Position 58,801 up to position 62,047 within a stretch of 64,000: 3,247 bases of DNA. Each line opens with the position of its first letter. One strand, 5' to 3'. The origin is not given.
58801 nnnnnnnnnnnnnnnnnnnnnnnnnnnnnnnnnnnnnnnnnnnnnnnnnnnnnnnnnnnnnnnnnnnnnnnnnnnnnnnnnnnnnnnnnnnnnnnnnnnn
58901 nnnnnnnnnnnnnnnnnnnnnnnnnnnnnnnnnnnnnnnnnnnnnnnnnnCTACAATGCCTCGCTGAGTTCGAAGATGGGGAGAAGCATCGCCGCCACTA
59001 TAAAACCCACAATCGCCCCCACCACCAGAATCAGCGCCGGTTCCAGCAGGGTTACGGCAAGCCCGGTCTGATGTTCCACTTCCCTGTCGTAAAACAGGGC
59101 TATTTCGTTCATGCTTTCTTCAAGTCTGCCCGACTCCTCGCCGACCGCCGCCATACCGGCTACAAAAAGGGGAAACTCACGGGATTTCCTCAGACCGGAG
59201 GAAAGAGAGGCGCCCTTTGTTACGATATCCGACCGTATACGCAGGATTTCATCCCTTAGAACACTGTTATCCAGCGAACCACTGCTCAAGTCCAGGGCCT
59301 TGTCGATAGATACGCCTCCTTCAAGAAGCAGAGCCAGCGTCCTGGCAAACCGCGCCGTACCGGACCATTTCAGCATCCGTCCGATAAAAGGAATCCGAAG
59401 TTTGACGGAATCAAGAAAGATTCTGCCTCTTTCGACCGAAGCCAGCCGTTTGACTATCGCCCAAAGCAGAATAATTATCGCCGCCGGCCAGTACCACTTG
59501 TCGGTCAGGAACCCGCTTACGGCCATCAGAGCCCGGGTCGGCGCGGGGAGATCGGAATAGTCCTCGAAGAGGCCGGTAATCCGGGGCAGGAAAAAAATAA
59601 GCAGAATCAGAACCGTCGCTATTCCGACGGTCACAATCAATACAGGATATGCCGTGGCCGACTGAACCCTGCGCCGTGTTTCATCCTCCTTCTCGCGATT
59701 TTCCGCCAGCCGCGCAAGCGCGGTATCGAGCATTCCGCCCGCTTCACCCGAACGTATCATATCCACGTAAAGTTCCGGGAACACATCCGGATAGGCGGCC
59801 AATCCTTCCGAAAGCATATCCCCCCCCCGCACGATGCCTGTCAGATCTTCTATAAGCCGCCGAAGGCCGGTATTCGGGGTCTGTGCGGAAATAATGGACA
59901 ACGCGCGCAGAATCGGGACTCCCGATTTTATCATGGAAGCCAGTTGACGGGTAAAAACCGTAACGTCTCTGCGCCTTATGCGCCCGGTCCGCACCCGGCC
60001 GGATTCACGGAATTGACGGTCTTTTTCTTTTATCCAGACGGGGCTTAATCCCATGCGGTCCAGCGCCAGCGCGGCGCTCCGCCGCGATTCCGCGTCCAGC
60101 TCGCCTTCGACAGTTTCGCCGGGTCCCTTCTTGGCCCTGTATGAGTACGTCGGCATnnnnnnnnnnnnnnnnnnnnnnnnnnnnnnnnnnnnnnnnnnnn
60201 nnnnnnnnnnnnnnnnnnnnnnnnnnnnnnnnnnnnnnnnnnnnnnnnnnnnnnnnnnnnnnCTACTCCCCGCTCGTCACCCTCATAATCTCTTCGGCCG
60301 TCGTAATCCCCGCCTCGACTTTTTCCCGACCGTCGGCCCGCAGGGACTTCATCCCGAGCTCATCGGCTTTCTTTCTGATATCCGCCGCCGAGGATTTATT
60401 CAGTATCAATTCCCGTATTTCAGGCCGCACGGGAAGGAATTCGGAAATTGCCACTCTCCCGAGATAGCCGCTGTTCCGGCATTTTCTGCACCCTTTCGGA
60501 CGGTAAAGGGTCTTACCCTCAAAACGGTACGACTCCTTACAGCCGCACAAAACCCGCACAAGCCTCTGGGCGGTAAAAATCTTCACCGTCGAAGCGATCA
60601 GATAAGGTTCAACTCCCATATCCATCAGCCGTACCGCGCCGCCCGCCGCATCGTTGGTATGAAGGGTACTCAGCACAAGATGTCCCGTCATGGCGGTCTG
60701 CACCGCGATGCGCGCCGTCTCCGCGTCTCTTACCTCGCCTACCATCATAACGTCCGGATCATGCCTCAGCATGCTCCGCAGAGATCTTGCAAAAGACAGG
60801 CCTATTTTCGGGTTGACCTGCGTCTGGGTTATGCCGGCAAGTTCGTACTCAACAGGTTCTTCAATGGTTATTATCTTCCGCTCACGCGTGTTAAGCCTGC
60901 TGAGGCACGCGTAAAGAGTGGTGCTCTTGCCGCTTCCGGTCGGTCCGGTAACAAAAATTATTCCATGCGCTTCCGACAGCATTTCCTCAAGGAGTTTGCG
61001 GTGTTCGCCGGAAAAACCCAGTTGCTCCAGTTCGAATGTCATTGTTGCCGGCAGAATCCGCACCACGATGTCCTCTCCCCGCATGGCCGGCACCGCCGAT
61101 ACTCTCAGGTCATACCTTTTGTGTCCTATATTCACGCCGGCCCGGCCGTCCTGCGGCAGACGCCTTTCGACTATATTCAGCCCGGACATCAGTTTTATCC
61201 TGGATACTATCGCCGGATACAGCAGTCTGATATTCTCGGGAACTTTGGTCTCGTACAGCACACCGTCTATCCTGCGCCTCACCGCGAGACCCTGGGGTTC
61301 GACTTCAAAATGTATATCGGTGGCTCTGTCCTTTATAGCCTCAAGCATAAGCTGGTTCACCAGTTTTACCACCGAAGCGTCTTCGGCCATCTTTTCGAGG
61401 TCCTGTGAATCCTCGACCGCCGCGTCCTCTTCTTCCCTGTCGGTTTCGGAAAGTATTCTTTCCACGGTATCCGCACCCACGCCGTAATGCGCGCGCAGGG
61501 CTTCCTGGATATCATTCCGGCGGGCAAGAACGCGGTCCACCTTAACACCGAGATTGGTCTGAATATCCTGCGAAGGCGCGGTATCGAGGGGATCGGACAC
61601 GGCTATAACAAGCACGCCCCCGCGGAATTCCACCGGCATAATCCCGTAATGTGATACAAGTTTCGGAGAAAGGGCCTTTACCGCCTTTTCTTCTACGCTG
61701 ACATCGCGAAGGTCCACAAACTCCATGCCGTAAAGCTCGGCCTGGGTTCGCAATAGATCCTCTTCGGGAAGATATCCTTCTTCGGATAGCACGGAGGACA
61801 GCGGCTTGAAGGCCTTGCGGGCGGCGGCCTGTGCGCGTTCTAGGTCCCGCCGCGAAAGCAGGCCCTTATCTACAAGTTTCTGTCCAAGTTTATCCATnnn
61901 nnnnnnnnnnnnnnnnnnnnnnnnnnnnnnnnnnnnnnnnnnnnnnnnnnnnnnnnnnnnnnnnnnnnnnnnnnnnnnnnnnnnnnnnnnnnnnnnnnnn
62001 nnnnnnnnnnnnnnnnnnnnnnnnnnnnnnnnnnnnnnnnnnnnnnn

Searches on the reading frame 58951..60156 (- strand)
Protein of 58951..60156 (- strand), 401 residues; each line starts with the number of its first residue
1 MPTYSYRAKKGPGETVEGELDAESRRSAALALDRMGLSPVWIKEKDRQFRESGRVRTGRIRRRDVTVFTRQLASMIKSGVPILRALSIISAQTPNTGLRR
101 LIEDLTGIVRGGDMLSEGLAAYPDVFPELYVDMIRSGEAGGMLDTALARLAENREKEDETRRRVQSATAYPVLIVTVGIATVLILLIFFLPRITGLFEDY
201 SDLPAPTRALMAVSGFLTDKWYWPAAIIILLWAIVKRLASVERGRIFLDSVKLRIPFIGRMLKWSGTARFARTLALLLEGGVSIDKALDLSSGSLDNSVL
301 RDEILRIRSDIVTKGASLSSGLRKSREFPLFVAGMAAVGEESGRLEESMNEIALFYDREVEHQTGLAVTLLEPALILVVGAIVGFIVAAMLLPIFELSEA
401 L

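Call 6: search_protein_families(library=pfam, proteins=[window:58951-60156:-], max_evalue=0.01)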
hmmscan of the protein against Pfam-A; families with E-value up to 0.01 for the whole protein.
window:58951-60156:- (401 aa): 1 family
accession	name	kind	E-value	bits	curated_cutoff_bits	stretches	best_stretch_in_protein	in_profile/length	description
PF00482.28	T2SSF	-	3.8e-58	195.3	25.2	2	68-191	1-125/125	Type II secretion system (T2SS), protein F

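Call 24: find_homologous_proteins(query=window:58951-60156:-, max_evalue=1e-30)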
Query window:58951-60156:- (401 aa): 1733 proteins with E <= 1e-30 among 8000 candidates; the best 120 are listed.
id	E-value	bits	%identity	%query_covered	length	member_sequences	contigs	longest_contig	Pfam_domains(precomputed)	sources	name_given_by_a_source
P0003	6.2e-251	850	100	100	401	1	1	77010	PF00482.29,PF28597.1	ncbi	ncbi:MAG: type II secretion system F family protein [Kiritimatiellia bacterium]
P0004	8.4e-148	511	60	100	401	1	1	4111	PF00482.29,PF28597.1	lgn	-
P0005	3.7e-147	508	59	100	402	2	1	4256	PF00482.29,PF28597.1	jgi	jgi:type IV pilus assembly protein PilC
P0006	1.7e-146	506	59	99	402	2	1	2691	PF00482.29,PF28597.1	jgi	-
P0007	2.2e-144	499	58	99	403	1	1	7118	PF00482.29,PF28597.1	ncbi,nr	ncbi:MAG: type II secretion system F family protein [Lentisphaerae bacterium]|nr:type II secretion s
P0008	1.4e-143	497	56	100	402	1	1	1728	PF00482.29,PF28597.1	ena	-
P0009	1.7e-143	496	60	99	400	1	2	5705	PF00482.29,PF28597.1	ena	-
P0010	7.0e-143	494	57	100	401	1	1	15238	PF00482.29,PF28597.1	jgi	jgi:type II secretory pathway component PulF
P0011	1.3e-142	494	59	99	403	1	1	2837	PF00482.29,PF28597.1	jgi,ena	-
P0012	2.0e-142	493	56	100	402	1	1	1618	PF00482.29,PF28597.1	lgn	-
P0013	1.5e-141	490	57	100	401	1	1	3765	PF00482.29,PF28597.1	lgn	-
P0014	4.2e-141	489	58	100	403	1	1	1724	PF00482.29,PF28597.1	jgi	jgi:type IV pilus assembly protein PilC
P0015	6.8e-141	488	56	99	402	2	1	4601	PF00482.29,PF28597.1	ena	-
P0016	2.4e-140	486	56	99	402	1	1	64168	PF00482.29,PF28597.1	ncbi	ncbi:type II secretion system F family protein [Verrucomicrobiota bacterium]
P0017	3.1e-140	486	58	99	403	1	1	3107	PF00482.29,PF28597.1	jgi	jgi:type IV pilus assembly protein PilC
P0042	3.0e-137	476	56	99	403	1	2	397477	PF00482.29,PF28597.1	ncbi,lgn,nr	ncbi:MAG: type II secretion system F family protein [Kiritimatiellae bacterium]|nr:type II secretion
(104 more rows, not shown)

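Call 26: find_encoding_contigs(protein=P0004, flank=5000, max_places=2)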
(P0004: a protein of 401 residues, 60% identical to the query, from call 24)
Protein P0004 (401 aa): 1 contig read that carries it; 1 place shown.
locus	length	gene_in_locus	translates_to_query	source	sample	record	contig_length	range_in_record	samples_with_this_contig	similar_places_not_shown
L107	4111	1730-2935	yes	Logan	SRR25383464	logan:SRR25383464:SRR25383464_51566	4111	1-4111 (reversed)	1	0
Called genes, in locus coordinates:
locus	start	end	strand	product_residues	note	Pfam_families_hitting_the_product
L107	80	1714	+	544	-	PF05157:MshEN, PF13604:AAA_30 (faint), PF00437:T2SSE, PF13401:AAA_22 (faint)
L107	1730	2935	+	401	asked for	PF28597:T2SSF_N, PF00482:T2SSF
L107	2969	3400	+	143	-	PF08334:T2SSG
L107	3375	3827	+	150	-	PF07963:N_methyl (weak)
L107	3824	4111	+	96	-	?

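Call 27: find_encoding_contigs(protein=P0007, flank=5000, max_places=2)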
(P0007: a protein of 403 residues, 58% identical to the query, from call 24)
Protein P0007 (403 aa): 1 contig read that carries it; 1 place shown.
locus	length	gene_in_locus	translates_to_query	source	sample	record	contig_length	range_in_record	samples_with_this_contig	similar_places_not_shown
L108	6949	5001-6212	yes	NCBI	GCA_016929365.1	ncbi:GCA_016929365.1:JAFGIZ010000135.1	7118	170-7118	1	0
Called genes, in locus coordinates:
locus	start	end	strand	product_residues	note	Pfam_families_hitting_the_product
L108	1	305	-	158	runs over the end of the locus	?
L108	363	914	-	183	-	-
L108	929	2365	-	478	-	PF11104:PilM_2 (faint), PF05137:PilN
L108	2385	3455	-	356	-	PF21687:T2SSK_1st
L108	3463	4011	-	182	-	PF07963:N_methyl (weak), PF11612:T2SSJ (weak)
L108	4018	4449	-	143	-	PF07963:N_methyl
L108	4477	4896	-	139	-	PF07963:N_methyl (weak), PF08334:T2SSG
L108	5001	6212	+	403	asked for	PF28597:T2SSF_N, PF00482:T2SSF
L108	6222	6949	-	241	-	PF00437:T2SSE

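Call 28: find_encoding_contigs(protein=P0010, flank=5000, max_places=2)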
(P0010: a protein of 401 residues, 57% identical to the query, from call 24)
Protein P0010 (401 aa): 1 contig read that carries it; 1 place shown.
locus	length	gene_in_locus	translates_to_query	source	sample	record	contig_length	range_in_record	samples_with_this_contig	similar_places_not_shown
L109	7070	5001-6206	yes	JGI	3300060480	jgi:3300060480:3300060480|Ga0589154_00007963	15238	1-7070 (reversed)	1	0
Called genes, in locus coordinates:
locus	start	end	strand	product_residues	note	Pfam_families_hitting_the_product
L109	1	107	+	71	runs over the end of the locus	PF00137:ATP-synt_C (weak)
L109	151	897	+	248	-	PF00213:OSCP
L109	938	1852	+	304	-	PF00231:ATP-synt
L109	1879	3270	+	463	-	PF02874:ATP-synt_ab_N (weak), PF00006:ATP-synt_ab, PF22919:ATP-synt_VA_C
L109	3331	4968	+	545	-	PF05157:MshEN, PF13604:AAA_30 (faint), PF00437:T2SSE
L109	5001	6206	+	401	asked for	PF28597:T2SSF_N, PF00482:T2SSF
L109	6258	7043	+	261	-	PF13485:Peptidase_MA_2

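Call 35: find_encoding_contigs(protein=P0005, flank=5000, max_places=2)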
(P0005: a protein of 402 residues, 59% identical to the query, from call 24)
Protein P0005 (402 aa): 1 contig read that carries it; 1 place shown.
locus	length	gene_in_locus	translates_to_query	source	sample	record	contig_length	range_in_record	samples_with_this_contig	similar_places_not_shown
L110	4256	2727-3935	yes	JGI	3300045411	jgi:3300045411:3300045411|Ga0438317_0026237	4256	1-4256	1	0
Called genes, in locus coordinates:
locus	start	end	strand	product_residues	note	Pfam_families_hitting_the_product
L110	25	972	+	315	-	PF00006:ATP-synt_ab, PF22919:ATP-synt_VA_C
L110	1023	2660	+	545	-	PF05157:MshEN, PF00437:T2SSE, PF13401:AAA_22 (faint)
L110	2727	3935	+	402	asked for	PF28597:T2SSF_N, PF00482:T2SSF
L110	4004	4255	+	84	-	?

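Call 36: find_encoding_contigs(protein=P0009, flank=5000, max_places=2)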
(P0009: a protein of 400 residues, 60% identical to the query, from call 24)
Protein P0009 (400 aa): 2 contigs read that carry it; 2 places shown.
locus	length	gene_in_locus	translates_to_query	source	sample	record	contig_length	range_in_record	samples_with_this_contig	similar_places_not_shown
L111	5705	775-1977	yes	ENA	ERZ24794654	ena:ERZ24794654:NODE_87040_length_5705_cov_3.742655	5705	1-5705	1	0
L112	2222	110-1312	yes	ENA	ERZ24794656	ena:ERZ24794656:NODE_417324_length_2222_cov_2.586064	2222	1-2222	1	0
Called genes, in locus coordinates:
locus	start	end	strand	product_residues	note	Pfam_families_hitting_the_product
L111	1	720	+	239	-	?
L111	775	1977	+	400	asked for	PF28597:T2SSF_N, PF00482:T2SSF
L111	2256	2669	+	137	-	PF07963:N_methyl (weak), PF08334:T2SSG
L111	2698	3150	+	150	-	PF07963:N_methyl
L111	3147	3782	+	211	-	PF07963:N_methyl (weak), PF11612:T2SSJ (faint)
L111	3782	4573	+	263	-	-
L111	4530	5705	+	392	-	?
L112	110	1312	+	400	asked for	PF28597:T2SSF_N, PF00482:T2SSF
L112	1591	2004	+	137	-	PF07963:N_methyl (weak), PF08334:T2SSG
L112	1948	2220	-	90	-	?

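Call 55: find_encoding_contigs(protein=P0042, flank=6000, max_places=1)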
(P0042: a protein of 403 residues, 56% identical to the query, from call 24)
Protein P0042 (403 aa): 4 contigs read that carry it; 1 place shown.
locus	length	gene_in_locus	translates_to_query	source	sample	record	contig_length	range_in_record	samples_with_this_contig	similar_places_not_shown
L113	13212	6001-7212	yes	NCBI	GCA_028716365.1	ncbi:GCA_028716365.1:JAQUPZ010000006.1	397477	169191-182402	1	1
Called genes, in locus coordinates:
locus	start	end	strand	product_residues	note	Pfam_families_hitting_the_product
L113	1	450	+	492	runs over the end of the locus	PF02874:ATP-synt_ab_N (faint), PF00006:ATP-synt_ab, PF00306:ATP-synt_ab_C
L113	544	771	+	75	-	PF02823:ATP-synt_DE_N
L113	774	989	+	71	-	PF00137:ATP-synt_C (weak)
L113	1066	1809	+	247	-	PF00430:ATP-synt_B (faint), PF00213:OSCP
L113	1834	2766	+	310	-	PF00231:ATP-synt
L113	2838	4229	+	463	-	PF02874:ATP-synt_ab_N (weak), PF00006:ATP-synt_ab, PF22919:ATP-synt_VA_C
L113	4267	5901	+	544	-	PF05157:MshEN, PF13604:AAA_30 (faint), PF00437:T2SSE, PF13401:AAA_22 (weak)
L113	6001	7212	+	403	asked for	PF28597:T2SSF_N, PF00482:T2SSF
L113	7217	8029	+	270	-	PF13485:Peptidase_MA_2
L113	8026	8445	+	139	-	PF07963:N_methyl (weak), PF08334:T2SSG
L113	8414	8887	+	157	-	PF07963:N_methyl (weak)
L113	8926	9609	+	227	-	-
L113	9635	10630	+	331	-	PF12836:HHH_3 (faint), PF21687:T2SSK_1st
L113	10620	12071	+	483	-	PF11104:PilM_2, PF05137:PilN (faint)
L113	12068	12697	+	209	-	-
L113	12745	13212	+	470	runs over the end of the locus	PF02493:MORN (weak)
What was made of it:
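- Relatives manage without any spacer (calls 26, 27, 55).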

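Call 56: find_encoding_contigs(protein=P0016, flank=6000, max_places=1)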
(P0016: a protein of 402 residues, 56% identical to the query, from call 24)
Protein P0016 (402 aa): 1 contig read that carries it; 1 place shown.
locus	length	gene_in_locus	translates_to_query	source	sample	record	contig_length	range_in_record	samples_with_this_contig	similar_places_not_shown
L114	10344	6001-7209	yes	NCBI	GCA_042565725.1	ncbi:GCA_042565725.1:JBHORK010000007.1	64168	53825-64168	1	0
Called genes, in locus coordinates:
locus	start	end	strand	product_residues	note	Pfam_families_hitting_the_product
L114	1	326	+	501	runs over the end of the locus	-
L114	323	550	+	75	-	PF02823:ATP-synt_DE_N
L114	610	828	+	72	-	PF00137:ATP-synt_C (weak)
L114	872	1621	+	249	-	PF00213:OSCP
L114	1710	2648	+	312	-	PF00231:ATP-synt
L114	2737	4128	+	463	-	PF02874:ATP-synt_ab_N (weak), PF00006:ATP-synt_ab, PF22919:ATP-synt_VA_C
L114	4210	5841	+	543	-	PF05157:MshEN, PF00437:T2SSE, PF13401:AAA_22 (weak)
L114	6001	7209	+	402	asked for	PF28597:T2SSF_N, PF00482:T2SSF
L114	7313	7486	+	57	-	-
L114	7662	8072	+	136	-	PF07963:N_methyl (weak), PF08334:T2SSG, PF22434:PilW_C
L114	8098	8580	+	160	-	PF07963:N_methyl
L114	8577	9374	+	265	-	-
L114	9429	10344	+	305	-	PF21687:T2SSK_1st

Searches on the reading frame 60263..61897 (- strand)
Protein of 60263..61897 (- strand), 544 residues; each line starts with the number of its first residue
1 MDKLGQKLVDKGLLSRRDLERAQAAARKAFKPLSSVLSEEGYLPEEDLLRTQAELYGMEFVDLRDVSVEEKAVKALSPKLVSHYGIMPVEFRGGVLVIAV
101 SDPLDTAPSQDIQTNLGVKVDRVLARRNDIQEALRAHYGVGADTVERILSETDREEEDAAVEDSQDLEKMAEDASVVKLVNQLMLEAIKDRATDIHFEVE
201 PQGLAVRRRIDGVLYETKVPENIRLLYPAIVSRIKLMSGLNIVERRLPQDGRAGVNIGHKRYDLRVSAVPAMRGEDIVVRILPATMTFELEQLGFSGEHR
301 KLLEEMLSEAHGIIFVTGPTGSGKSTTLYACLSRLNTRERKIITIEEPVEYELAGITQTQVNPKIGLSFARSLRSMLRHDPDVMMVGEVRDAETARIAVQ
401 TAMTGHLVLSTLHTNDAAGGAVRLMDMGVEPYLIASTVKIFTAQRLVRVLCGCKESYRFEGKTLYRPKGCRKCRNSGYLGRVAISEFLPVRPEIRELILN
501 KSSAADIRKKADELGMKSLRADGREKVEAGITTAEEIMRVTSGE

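Call 6: search_protein_families(library=pfam, proteins=[window:60263-61897:-], max_evalue=0.01)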
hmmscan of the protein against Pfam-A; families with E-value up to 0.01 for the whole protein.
window:60263-61897:- (544 aa): 10 families
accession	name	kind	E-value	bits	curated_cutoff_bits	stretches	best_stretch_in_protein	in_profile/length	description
PF00437.27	T2SSE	-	1.2e-128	429.4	24.9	1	171-539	3-370/370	Type II/IV secretion system protein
PF05157.20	MshEN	-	7.7e-19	67.9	23.1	1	56-140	1-86/90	MshEN domain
PF13401.12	AAA_22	-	2.9e-05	24.8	27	1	310-358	4-51/130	AAA domain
PF13604.12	AAA_30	-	3.2e-05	24.2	27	0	299-343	6-50/191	AAA domain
PF13191.12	AAA_16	-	0.00011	23.2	32.6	1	300-347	13-58/167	AAA ATPase domain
PF25199.1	nSTAND_NTPase5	-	0.00033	20.9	34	1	305-348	31-79/145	Novel STAND NTPase 5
PF13555.12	AAA_29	-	0.0024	18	27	1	309-331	20-42/61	P-loop containing region of AAA domain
PF01637.24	ATPase_2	-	0.004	17.4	33.2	1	303-359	11-68/225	ATPase domain predominantly from Archaea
PF20720.3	nSTAND3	-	0.0058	16.8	27.2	0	307-352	14-58/155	Novel STAND NTPase 3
PF00005.33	ABC_tran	-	0.0088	17.1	25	0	313-368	13-64/137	ABC transporter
